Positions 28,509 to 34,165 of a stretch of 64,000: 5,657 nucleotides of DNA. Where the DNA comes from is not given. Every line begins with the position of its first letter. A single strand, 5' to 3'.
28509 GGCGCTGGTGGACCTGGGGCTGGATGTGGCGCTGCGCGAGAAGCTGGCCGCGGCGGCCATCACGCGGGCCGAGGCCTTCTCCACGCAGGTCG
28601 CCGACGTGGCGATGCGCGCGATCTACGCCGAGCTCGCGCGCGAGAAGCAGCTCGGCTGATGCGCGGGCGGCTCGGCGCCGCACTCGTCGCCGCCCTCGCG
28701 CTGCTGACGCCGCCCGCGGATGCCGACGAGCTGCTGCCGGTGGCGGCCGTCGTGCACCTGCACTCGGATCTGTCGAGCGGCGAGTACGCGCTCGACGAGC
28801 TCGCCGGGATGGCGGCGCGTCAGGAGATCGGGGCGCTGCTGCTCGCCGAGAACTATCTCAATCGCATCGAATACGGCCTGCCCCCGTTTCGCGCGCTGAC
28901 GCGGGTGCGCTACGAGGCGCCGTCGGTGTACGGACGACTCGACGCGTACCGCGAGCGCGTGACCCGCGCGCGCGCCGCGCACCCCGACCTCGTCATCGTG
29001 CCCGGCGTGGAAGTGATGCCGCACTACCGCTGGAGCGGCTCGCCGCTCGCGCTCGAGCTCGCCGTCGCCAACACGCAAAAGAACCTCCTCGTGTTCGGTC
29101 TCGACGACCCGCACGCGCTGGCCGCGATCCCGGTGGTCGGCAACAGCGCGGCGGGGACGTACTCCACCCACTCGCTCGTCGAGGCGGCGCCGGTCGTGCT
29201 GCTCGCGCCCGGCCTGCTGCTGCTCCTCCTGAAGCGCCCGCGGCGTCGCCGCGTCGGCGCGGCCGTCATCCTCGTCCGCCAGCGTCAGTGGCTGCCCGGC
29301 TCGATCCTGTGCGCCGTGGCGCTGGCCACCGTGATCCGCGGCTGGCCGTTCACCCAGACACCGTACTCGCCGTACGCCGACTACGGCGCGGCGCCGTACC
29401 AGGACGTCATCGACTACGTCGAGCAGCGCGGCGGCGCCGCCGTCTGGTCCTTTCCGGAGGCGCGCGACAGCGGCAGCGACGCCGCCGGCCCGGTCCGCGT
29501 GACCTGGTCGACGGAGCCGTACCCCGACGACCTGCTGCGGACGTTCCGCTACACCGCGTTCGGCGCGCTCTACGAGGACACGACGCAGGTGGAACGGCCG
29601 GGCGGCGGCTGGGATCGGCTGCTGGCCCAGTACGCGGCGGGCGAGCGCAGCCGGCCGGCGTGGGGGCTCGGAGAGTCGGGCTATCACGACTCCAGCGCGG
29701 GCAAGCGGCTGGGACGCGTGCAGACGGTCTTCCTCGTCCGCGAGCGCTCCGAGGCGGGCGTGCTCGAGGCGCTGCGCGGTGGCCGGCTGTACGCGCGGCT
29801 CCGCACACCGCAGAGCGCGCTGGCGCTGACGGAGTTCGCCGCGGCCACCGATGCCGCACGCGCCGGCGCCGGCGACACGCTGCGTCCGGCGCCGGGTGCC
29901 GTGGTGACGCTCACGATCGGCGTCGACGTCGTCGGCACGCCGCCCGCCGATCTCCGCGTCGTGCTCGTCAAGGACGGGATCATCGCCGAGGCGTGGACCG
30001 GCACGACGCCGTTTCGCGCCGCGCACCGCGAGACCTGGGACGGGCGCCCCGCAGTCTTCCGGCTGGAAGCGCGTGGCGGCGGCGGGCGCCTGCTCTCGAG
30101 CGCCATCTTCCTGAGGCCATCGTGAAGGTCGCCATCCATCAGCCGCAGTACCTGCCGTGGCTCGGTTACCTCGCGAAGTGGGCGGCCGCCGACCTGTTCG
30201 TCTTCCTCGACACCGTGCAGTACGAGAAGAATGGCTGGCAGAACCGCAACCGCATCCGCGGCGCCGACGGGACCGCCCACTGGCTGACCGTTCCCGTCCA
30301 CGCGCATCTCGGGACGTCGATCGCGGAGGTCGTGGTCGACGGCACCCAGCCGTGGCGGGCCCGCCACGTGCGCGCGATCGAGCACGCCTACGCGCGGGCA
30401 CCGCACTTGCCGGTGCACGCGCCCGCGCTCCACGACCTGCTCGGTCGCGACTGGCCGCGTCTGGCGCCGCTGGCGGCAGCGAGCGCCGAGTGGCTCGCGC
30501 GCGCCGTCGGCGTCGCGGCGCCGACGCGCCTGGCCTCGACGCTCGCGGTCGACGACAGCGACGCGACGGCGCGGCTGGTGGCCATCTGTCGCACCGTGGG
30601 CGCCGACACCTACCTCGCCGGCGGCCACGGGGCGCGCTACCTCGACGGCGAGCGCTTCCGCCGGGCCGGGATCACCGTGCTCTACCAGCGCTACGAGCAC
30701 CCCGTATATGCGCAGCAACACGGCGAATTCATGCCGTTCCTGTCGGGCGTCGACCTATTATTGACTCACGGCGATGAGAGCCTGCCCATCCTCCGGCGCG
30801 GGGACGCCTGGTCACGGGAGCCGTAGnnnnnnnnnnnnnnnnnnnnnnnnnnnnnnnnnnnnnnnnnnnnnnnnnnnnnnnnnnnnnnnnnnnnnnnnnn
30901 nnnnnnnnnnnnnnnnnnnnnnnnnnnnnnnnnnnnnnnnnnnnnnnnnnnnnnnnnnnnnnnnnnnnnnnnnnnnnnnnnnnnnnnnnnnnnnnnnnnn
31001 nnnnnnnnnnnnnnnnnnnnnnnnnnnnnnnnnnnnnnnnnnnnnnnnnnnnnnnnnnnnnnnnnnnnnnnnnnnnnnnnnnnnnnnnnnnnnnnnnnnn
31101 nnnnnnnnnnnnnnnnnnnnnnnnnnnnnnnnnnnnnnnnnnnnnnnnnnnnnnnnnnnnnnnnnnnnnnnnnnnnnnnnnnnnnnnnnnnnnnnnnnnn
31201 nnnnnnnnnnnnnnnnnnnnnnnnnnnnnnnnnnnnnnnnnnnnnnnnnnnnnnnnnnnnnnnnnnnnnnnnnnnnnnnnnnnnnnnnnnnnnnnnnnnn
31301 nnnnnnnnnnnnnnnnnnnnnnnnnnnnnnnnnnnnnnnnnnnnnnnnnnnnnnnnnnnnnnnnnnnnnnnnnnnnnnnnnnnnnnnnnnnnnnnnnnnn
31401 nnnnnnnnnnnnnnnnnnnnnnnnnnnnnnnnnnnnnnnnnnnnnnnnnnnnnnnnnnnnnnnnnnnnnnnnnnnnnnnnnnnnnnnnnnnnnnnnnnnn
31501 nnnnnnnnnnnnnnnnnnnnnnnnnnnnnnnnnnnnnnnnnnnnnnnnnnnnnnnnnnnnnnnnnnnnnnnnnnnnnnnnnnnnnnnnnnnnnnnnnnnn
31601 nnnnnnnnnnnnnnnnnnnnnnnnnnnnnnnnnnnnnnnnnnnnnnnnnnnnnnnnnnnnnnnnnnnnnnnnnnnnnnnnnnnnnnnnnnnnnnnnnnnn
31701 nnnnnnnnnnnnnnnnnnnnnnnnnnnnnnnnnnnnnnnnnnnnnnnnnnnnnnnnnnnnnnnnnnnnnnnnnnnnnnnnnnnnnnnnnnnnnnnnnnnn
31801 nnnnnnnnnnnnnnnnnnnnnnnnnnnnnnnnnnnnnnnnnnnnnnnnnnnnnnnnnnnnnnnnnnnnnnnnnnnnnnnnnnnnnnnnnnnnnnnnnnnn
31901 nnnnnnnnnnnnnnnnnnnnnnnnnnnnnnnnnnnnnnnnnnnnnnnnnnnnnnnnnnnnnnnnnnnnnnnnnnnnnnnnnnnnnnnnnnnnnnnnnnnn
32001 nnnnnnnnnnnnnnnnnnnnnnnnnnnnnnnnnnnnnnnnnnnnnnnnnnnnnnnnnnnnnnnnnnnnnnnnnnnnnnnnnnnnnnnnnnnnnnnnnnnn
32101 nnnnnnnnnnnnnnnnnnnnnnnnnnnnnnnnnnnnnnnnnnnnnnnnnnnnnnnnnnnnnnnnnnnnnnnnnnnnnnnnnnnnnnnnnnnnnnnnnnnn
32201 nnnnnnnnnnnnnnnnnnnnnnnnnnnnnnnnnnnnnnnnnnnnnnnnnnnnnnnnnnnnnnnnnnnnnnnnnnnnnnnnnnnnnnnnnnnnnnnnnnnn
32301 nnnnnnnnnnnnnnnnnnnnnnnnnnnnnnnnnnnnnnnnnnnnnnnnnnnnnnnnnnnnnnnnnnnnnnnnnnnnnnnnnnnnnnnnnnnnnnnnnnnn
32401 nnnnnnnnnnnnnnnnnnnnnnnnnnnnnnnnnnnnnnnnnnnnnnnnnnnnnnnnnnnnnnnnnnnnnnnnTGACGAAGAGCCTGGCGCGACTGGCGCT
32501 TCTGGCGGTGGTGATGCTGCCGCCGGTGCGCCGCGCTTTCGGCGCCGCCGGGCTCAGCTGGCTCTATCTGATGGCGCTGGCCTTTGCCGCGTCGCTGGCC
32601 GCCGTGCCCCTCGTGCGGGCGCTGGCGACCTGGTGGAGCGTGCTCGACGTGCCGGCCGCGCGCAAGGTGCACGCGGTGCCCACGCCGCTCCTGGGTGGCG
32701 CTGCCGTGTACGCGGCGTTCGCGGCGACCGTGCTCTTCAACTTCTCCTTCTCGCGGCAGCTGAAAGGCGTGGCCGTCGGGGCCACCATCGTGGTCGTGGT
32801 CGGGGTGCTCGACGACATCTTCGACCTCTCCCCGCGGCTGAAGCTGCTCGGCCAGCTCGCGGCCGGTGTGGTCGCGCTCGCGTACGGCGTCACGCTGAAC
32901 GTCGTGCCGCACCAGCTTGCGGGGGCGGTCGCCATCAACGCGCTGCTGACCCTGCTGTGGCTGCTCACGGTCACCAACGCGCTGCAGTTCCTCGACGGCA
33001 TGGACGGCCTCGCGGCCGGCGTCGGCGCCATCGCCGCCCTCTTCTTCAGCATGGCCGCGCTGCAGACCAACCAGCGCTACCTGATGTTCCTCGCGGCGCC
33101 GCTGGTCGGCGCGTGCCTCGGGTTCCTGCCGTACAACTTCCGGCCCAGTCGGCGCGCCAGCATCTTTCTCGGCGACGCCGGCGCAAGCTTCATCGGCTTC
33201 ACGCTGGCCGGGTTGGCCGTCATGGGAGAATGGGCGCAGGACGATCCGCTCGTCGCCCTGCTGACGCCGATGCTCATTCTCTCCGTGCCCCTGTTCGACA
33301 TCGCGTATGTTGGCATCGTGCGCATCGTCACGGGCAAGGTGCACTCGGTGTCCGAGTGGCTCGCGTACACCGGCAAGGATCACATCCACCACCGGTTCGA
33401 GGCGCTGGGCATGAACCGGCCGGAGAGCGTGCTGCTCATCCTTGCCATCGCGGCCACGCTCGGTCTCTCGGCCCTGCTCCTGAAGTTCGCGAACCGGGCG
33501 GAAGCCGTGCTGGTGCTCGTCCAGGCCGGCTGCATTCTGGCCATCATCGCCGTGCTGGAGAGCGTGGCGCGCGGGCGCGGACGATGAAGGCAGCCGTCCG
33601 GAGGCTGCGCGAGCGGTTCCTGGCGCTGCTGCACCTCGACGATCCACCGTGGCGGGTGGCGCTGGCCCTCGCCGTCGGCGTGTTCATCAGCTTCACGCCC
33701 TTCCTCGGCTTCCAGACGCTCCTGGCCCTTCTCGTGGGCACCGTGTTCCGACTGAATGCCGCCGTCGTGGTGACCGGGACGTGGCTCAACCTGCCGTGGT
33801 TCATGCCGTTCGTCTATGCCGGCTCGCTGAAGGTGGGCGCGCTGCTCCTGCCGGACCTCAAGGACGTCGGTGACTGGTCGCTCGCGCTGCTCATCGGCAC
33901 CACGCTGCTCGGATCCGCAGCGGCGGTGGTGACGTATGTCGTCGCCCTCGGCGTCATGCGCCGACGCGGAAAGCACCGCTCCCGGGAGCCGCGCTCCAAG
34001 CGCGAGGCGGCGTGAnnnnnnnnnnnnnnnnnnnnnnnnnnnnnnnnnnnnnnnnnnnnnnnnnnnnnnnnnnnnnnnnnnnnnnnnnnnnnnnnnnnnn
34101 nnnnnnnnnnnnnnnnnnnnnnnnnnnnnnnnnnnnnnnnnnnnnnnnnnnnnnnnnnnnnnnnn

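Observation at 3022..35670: A ~32.6 kb single-strand glycan-assembly super-operon with PEP-CTERM-locus hallmarks but no exosortase in the window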

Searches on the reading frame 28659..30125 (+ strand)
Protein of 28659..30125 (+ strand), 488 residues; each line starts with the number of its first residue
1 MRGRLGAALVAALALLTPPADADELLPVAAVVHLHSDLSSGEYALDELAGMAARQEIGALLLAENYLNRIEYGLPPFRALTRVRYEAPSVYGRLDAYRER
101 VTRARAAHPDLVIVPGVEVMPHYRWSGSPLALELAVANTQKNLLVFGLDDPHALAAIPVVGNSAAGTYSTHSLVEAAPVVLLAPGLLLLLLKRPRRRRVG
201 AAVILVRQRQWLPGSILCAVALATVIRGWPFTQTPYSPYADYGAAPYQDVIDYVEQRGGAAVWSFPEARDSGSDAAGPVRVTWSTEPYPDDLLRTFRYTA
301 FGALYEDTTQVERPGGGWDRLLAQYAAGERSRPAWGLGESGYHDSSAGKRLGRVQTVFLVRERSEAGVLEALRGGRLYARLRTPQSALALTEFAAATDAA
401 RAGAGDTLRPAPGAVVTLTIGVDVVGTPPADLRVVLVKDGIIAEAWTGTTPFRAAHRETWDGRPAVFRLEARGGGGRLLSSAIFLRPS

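Call 8: search_protein_families(library=ncbifam, proteins=[window:28659-30125:+], max_evalue=0.00001)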
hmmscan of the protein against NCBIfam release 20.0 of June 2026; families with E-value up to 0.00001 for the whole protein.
window:28659-30125:+ (488 aa): 1 family
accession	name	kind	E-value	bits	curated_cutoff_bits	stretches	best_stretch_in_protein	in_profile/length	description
NF038032.1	CehA_McbA_metalo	domain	1.9e-08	34.1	80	1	242-485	92-314/315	CehA/McbA family metallohydrolase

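Call 11: search_protein_families(library=pfam, proteins=[window:28659-30125:+], max_evalue=0.001)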
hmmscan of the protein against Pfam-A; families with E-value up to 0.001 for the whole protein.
window:28659-30125:+ (488 aa): 0 families

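Call 36: find_related_loci(query=window:28659-30125:+, collection=genome_contigs, flank=10000)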
Query window:28659-30125:+ (488 aa) in genome_contigs; peptide patterns used: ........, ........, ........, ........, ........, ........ (x = any residue, [..] = any of these).
166 stretches matched a pattern; 14 encode a relative of the query (tblastn E <= 1e-3); 14 distinct loci.
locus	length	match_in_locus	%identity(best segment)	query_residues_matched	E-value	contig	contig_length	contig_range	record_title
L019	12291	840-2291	71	2-485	0e+0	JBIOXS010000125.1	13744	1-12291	MAG: Candidatus Rokuibacteriota bacterium isolate MAG050 k127_4962444, whole genome shotgun sequence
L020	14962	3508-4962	72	4-488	0e+0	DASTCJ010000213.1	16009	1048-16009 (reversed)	MAG TPA_asm: Candidatus Methylomirabilota bacterium isolate SMAG_U789 k141_690662, whole genome shotgun sequence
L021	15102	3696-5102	56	19-487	3e-159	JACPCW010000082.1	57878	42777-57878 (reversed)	MAG: Candidatus Rokuibacteriota bacterium isolate NC_groundwater_293_Ag_S-0.65um_70_13 S6_GD2017_2_S65_scaffold_189, who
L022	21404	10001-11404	54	20-487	2e-159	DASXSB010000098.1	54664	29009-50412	MAG TPA_asm: Candidatus Methylomirabilota bacterium isolate SMAG_U4655 k141_3134474, whole genome shotgun sequence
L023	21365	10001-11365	32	23-486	2e-61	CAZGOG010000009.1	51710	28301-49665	MAG TPA_asm: uncultured Planctomycetia bacterium isolate binchicken_co334_259 genome assembly, contig: NODE_943_length_5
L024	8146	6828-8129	30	7-453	8e-62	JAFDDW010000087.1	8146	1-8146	MAG: Deltaproteobacteria bacterium isolate Meg19_1012_Bin_272 Meg19_1012_Bin_272_scaffold_42666, whole genome shotgun se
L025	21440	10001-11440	29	2-468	2e-53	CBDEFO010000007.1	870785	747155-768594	MAG: Candidatus Latescibacterota bacterium isolate a4066e80-b4ac-45ed-9db6-0889b3e81570 genome assembly, contig: contig_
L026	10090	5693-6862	28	28-382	1e-47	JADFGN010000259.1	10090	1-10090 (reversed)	MAG: Candidatus Poribacteria bacterium isolate B30T1B8 B30T1B8_NODE13418, whole genome shotgun sequence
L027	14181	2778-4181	32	7-485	7e-61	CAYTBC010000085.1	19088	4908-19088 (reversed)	MAG TPA_asm: uncultured Desulfosarcina sp. isolate SRP214966_co3_311 genome assembly, contig: NODE_3945_length_19088_cov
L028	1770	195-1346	36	29-486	3e-43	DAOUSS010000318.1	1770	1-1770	MAG TPA_asm: Candidatus Stahlbacteria bacterium isolate CSMAG_552 CSMAG_552_k127_518707_length_1770_cov_10.8661, whole g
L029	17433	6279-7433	35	28-486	3e-42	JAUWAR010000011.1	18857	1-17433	MAG: bacterium isolate CSMAG_1299 CSMAG_1299_k141_744274_length_18857_cov_7.0000, whole genome shotgun sequence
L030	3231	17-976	37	91-486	4e-41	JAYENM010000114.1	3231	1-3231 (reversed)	MAG: candidate division WOR-3 bacterium isolate MAG055 MAG055_114, whole genome shotgun sequence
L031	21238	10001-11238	27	28-470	6e-40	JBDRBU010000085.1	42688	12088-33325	MAG: Candidatus Firestonebacteria bacterium isolate MEGAHIT-group-1.147 k141_3206462, whole genome shotgun sequence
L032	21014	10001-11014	34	23-444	9e-15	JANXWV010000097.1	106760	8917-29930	MAG: Rhizobacter sp. isolate GL140_2_metabat_290 GL140_2_k141_2022464, whole genome shotgun sequence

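Call 41: search_solved_structures(query=window:28659-30125:+, max_evalue=1)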
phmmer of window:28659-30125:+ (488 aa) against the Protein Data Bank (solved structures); distinct sequences matched with E-value up to 1: 0.

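Call 47: find_homologous_proteins(query=window:28659-30125:+, max_evalue=1e-10)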
Query window:28659-30125:+ (488 aa): 603 proteins with E <= 1e-10 among 8000 candidates; the best 120 are listed.
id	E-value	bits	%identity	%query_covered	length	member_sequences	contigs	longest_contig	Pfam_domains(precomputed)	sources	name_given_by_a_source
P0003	0.0e+0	1062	99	100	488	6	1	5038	-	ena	-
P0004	2.8e-232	790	72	99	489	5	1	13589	-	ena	-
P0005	1.6e-229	781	72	96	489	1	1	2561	-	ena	-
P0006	3.5e-229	780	74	96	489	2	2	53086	-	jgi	jgi:hypothetical protein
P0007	4.2e-228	776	73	96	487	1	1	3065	-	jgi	jgi:hypothetical protein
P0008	9.4e-228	775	73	96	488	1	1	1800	-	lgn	-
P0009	1.8e-227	774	72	95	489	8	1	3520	-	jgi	-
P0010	2.5e-227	774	72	99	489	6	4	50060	-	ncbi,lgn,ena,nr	ncbi:MAG TPA: hypothetical protein VFQ62_22185 [Methylomirabilota bacterium]|nr:hypothetical protein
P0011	1.2e-226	771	71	96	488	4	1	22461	-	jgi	jgi:hypothetical protein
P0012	1.3e-226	771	72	95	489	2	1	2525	-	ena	-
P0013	1.4e-225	768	71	100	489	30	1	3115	-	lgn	-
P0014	2.5e-225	767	71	96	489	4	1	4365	-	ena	-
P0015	1.7e-224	764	71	98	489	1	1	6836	-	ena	-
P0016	3.2e-224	763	71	100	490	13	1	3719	-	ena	-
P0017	8.3e-224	762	72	95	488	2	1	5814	-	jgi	jgi:hypothetical protein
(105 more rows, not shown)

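Call 56: predict_structure(alignment_id=A1)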
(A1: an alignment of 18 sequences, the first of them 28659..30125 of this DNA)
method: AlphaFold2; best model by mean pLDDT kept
length: 488 residues; sequences in the alignment: 18
mean_pLDDT: 86.6   pTM: 0.84
mean pLDDT of the five models: 86.6, 85.8, 84.9, 84.2, 83.7
residues with pLDDT >= 90: 268; 70-90: 171; 50-70: 39; < 50: 10
segments of 3 or more residues with pLDDT < 50: 16-22
pLDDT, mean of each block of 10 residues (from residue 1): 58 48 78 92 92 93 92 69 83 92 94 96 87 89 94 91 78 73 87 79 76 87 73 79 94 95 90 83 89 92 77 86 92 91 68 94 95 95 90 94 93 96 84 95 95 96 95 91 92
secondary structure, 60 per line:
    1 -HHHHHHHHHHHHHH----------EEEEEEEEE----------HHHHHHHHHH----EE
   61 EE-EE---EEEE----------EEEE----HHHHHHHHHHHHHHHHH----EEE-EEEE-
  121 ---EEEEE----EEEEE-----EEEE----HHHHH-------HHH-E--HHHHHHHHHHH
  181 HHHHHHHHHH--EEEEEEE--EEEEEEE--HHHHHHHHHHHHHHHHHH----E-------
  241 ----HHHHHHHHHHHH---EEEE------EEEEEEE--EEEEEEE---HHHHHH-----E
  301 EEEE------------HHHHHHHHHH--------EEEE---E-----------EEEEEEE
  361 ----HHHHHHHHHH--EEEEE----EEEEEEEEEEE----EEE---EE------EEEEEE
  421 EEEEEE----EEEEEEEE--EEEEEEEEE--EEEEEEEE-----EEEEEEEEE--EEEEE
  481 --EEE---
elements in order: H2-15 E26-34 H45-54 E59-62 E69-72 E83-86 H91-107 E112-114 E116-119 E124-128 E133-137 E143-146 H151-155 H170-190 E193-199 E202-208 H211-228 H245-256 E260-263 E270-276 E279-285 H289-294 E300-304 H317-326 E335-338 E354-360 H365-374 E377-381 E386-396 E401-403 E415-426 E431-438 E441-449 E452-459 E465-473 E476-480 E483-485

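Call 58: fold_search(model_id=the predicted structure, library=pdb)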
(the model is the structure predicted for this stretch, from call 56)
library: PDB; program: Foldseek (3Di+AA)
matches with E <= 10: 1635; with E <= 0.001: 19
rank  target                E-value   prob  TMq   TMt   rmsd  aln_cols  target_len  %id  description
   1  3e38_B                7.8e-09  1.00  0.36  0.49  12.7       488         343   13  CRYSTAL STRUCTURE OF A TWO-DOMAIN PROTEIN CONTAINING PREDICTED PHP-LIKE METAL-DEPENDENT PHOSPHOESTERASE (BVU_3505) FRO (released 2008-10-07)
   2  3e38_A                1.7e-08  1.00  0.37  0.51  10.9       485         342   12  CRYSTAL STRUCTURE OF A TWO-DOMAIN PROTEIN CONTAINING PREDICTED PHP-LIKE METAL-DEPENDENT PHOSPHOESTERASE (BVU_3505) FRO (released 2008-10-07)
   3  2anu_C                8.2e-06  1.00  0.33  0.67  10.2       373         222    9  Crystal structure of Predicted metal-dependent phosphoesterase (PHP family) (tm0559) from THERMOTOGA MARITIMA at 2.40  (released 2005-10-18)
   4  2anu_A                8.2e-06  1.00  0.32  0.64  10.6       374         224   10  Crystal structure of Predicted metal-dependent phosphoesterase (PHP family) (tm0559) from THERMOTOGA MARITIMA at 2.40  (released 2005-10-18)
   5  2anu_E                1.6e-05  1.00  0.32  0.66  10.2       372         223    9  Crystal structure of Predicted metal-dependent phosphoesterase (PHP family) (tm0559) from THERMOTOGA MARITIMA at 2.40  (released 2005-10-18)
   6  2anu_D                3.1e-05  1.00  0.31  0.65   9.1       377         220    9  Crystal structure of Predicted metal-dependent phosphoesterase (PHP family) (tm0559) from THERMOTOGA MARITIMA at 2.40  (released 2005-10-18)
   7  2anu_F                4.1e-05  1.00  0.32  0.65   9.2       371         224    9  Crystal structure of Predicted metal-dependent phosphoesterase (PHP family) (tm0559) from THERMOTOGA MARITIMA at 2.40  (released 2005-10-18)
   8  9etk                  4.6e-05  1.00  0.27  0.44  16.5       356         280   16  Crystal structure of Vibrio cholerae RNase AM (released 2024-09-11)
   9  2anu_B                4.8e-05  1.00  0.33  0.67   8.6       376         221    9  Crystal structure of Predicted metal-dependent phosphoesterase (PHP family) (tm0559) from THERMOTOGA MARITIMA at 2.40  (released 2005-10-18)
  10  2yb1                  1.4e-04  1.00  0.27  0.44  14.4       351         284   13  Structure of an amidohydrolase from Chromobacterium violaceum (EFI target EFI-500202) with bound Mn, AMP and phosphate. (released 2011-03-16)
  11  2n80_MODEL_1_B        4.2e-04  1.00  0.18  0.44   4.1       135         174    8  p75NTR DD:RhoGDI (released 2015-12-23)
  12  3e0f                  4.5e-04  1.00  0.19  0.32  15.2       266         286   12  Crystal structure of a putative metal-dependent phosphoesterase (bad_1165) from bifidobacterium adolescentis atcc 15703  (released 2008-09-02)
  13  7ug9                  5.0e-04  1.00  0.25  0.53  10.4       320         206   12  Crystal structure of RNase AM PHP domain (released 2022-08-31)
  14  3tp4_B                5.0e-04  0.92  0.15  0.16  21.1       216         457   13  Crystal Structure of engineered protein at the resolution 1.98A, Northeast Structural Genomics Consortium Target OR128 (released 2011-10-05)
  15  5fr2_B                5.6e-04  1.00  0.17  0.40   4.7       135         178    8  Farnesylated RhoA-GDP in complex with RhoGDI-alpha, lysine acetylated at K178 (released 2016-01-13)
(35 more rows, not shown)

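Call 75: find_related_loci(query=A1, collection=metagenome_contigs, flank=10000)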
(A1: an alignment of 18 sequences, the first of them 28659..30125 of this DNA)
Query A1 (488 aa) in metagenome_contigs; peptide patterns used: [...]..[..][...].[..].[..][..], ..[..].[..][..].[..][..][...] (x = any residue, [..] = any of these).
600 stretches matched a pattern (row limit reached: there are more); 517 encode a relative of the query (tblastn E <= 1e-3); the best 80 are kept; 80 distinct loci.
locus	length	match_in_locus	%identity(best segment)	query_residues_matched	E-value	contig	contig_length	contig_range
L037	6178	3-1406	99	21-488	0e+0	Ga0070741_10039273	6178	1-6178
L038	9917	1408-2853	72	4-485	0e+0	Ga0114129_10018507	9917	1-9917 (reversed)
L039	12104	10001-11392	70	22-485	0e+0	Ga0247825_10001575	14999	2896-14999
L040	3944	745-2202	71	1-485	0e+0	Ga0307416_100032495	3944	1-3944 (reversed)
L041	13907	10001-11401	69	19-485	0e+0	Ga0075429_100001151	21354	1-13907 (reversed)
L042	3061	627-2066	68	5-485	0e+0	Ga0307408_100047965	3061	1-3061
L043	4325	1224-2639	70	16-488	0e+0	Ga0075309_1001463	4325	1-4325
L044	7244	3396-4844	70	5-488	0e+0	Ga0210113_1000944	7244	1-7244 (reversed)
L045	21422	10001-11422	61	13-486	0e+0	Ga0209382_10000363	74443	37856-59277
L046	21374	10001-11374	61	28-486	0e+0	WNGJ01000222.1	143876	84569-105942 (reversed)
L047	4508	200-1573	61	28-486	0e+0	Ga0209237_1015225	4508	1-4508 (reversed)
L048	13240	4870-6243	61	28-486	5e-178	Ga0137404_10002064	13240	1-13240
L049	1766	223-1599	61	28-487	0e+0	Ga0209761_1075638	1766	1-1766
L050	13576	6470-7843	60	28-486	4e-177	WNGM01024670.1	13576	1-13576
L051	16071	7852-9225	61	28-486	6e-176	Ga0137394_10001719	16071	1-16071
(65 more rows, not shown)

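Call 80: search_protein_representatives(alignment_id=A1)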
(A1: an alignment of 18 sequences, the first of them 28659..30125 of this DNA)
Query: 18 sequences, 483 profile positions. Proteins with E-value up to 0.001 (for the whole library): 1541; up to 1e-10: 862; up to 1e-30: 602. The best 150 are listed.
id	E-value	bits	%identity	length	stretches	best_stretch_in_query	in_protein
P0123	8.4e-177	605.0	-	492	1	8-482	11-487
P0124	2.6e-156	537.4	-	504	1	7-482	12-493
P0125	4.0e-156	536.8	-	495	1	4-482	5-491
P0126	1.4e-155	535.1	-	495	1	5-482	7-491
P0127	5.5e-150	516.6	-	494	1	4-482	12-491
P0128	6.0e-150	516.5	-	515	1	12-482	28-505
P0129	2.2e-148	511.3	-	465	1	6-482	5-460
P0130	1.4e-147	508.6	-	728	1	10-482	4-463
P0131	3.4e-147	507.4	-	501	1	12-481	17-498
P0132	4.5e-146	503.7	-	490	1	11-482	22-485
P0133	1.4e-145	502.0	-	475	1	4-482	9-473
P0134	2.3e-145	501.3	-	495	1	17-482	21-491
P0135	4.8e-143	493.7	-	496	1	5-482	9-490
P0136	1.9e-142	491.7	-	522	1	12-482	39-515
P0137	3.4e-138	477.7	-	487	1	20-482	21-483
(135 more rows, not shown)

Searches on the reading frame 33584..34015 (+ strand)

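Call 8: search_protein_families(library=ncbifam, proteins=[window:33584-34015:+], max_evalue=0.00001)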
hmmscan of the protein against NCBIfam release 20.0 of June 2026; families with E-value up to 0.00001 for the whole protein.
window:33584-34015:+ (143 aa): 1 family
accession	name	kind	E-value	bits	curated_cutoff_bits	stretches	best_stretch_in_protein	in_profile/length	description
NF047382.1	T4SS_eff_BspA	equivalog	1.8e-13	50.7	300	1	9-90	30-111/179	type IV secretion system effector BspA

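Call 11: search_protein_families(library=pfam, proteins=[window:33584-34015:+], max_evalue=0.001)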
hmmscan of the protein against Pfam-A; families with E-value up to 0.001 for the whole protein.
window:33584-34015:+ (143 aa): 1 family
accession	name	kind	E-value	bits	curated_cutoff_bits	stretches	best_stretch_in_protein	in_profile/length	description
PF09835.14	DUF2062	-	2.3e-26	92.9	27.4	1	6-132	2-145/147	Uncharacterized protein conserved in bacteria (DUF2062)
